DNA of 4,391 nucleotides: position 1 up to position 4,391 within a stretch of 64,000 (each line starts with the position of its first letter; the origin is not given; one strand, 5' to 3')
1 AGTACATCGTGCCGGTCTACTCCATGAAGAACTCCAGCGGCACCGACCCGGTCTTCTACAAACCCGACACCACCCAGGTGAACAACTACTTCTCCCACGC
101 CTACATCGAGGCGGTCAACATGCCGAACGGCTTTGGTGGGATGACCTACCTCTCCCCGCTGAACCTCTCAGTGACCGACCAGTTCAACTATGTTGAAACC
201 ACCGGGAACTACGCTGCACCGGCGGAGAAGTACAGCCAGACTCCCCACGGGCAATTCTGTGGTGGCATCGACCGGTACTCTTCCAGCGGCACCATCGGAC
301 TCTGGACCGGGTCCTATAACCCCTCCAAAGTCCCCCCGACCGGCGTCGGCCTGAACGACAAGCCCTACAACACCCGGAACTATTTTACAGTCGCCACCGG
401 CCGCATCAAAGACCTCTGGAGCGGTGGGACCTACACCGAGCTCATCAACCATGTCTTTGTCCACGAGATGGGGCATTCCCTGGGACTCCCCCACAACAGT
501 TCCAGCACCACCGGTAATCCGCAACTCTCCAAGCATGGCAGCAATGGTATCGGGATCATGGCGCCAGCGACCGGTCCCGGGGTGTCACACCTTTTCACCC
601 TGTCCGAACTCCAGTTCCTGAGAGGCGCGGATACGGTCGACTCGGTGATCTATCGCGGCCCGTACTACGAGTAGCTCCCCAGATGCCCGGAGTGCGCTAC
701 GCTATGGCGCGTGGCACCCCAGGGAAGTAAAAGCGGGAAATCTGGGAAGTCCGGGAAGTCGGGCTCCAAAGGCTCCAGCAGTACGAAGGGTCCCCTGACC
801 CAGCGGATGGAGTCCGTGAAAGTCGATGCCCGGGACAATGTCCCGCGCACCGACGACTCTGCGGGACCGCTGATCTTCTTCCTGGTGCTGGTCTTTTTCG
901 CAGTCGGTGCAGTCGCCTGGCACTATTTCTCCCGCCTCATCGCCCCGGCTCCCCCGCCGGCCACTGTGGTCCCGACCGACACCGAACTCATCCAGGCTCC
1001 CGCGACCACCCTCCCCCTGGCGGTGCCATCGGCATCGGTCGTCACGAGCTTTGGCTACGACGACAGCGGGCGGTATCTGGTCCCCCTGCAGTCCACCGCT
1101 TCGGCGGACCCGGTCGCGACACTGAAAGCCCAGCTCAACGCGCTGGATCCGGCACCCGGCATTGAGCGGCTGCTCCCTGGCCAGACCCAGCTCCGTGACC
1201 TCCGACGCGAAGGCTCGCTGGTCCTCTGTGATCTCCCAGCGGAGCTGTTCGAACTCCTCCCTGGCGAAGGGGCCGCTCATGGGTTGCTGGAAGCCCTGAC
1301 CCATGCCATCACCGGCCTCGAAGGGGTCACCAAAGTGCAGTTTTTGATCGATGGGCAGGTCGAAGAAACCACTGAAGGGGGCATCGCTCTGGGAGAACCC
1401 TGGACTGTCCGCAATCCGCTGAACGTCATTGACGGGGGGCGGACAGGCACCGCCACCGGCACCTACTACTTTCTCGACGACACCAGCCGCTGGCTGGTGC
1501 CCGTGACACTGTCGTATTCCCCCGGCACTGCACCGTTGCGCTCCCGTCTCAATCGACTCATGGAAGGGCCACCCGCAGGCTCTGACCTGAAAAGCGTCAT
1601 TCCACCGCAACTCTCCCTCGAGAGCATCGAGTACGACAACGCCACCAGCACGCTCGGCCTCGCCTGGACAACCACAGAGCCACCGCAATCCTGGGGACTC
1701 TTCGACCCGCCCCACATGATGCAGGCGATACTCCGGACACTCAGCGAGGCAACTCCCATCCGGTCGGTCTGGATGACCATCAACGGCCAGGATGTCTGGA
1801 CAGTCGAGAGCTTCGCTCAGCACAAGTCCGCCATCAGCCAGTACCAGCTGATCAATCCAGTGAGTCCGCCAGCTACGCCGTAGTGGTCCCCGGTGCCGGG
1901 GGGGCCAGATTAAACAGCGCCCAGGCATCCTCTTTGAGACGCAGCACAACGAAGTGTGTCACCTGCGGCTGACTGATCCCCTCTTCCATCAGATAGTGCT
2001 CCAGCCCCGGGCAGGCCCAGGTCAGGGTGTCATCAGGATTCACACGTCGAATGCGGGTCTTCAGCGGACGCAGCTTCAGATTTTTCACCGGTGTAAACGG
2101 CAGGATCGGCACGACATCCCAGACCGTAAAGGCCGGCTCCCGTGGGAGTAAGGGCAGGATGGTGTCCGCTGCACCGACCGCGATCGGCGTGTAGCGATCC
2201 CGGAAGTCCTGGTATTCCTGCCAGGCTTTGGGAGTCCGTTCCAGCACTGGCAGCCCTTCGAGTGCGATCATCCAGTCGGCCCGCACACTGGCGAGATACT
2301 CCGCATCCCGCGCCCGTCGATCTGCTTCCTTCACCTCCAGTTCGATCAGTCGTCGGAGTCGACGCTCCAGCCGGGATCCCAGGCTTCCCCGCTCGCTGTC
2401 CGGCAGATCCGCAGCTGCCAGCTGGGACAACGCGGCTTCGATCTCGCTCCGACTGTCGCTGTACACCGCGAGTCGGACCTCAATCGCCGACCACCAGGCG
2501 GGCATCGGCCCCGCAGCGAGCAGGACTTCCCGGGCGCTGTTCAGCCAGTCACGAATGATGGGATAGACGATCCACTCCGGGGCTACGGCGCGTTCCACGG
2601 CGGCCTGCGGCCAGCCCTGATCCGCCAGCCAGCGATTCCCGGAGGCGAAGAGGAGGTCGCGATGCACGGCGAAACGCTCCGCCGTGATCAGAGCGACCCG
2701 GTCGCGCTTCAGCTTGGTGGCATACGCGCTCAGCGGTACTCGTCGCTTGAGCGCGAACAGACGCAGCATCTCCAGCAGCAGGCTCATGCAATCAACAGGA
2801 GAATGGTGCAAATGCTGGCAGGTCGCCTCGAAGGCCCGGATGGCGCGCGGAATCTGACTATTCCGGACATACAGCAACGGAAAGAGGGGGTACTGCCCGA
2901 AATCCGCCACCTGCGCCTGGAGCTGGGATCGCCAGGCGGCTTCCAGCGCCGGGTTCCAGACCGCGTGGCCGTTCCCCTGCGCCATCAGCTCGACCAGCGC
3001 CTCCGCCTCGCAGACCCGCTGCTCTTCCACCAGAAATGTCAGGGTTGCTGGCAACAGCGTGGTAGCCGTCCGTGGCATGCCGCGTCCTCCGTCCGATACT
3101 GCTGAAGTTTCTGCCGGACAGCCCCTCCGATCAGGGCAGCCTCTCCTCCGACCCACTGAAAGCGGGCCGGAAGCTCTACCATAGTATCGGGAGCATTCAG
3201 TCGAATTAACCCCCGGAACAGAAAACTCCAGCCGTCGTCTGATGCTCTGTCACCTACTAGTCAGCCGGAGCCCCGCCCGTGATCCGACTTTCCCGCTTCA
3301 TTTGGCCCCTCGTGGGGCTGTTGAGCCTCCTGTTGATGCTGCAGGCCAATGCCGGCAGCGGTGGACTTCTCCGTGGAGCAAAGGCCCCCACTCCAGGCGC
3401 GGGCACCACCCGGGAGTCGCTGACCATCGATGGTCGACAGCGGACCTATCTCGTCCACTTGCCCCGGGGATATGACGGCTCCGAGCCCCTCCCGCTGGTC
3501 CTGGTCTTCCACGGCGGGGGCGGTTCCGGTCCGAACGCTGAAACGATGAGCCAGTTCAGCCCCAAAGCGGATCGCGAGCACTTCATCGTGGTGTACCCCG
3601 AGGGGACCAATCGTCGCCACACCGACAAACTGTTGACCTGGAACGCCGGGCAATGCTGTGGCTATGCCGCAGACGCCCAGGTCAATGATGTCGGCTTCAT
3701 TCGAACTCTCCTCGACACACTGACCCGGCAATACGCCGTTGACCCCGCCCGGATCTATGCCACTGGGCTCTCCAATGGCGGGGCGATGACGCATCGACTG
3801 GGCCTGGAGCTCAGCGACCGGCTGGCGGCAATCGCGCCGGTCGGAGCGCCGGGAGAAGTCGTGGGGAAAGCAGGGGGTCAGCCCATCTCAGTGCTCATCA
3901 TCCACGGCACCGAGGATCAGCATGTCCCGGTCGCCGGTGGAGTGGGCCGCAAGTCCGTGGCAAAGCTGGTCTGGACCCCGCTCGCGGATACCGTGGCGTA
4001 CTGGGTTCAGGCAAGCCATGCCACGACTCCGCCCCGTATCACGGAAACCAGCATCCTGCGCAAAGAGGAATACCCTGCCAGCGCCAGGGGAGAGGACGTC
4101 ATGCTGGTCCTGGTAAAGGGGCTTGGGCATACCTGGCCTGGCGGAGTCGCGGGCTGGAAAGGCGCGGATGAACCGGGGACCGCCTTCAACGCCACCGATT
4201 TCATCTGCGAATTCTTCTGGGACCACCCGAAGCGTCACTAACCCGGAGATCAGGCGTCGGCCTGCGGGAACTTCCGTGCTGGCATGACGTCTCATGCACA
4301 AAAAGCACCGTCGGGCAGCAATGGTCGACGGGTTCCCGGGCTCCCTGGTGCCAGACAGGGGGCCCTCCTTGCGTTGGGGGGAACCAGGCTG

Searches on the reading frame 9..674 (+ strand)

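Call 28: search_protein_families(library=pfam, proteins=[window:9-674:+], max_evalue=0.001)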
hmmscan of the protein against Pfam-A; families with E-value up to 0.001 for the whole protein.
window:9-674:+ (221 aa): 5 families
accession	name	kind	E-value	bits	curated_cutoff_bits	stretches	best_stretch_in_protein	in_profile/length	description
PF13688.12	Reprolysin_5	-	6.9e-06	26.9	27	1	143-192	138-192/196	Metallo-peptidase family M12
PF16313.11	DUF4953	-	0.00023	20.9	24.2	1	143-167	10-34/316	Met-zincin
PF13583.11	Reprolysin_4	-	0.00034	20.8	22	1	148-188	137-177/203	Metallo-peptidase family M12B Reprolysin-like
PF10462.15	Peptidase_M66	-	0.00064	19.2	20.6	0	143-166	189-212/306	Peptidase M66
PF00413.30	Peptidase_M10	-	0.00086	19.6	24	0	146-166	108-128/159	Matrixin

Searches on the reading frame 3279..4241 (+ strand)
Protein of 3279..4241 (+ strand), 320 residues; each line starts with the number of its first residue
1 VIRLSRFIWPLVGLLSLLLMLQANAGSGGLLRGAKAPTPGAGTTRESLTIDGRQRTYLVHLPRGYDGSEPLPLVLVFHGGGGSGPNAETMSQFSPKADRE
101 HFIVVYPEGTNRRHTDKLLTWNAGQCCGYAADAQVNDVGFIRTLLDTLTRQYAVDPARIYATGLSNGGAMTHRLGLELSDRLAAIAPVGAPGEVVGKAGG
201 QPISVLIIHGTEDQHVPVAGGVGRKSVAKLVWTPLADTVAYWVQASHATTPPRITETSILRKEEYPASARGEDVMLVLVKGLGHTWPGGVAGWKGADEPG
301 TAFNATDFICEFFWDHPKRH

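Call 28: search_protein_families(library=pfam, proteins=[window:3279-4241:+], max_evalue=0.001)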
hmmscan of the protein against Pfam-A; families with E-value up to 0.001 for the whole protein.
window:3279-4241:+ (320 aa): 5 families
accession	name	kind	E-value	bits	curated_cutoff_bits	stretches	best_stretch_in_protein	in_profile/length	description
PF10503.15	Esterase_PHB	-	7.4e-08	32.3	23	1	57-198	3-136/219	Esterase PHB depolymerase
PF00756.26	Esterase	-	5.7e-06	26.7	22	1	52-170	5-128/251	Putative esterase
PF02230.22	Abhydrolase_2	-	1.8e-05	25.1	23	1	72-248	15-200/217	Phospholipase/Carboxylesterase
PF20434.5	BD-FAE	-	3.6e-05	23.8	26.8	0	69-177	11-109/215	BD-FAE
PF00326.27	Peptidase_S9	-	7.8e-05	22.7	22.6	0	144-172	51-79/213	Prolyl oligopeptidase family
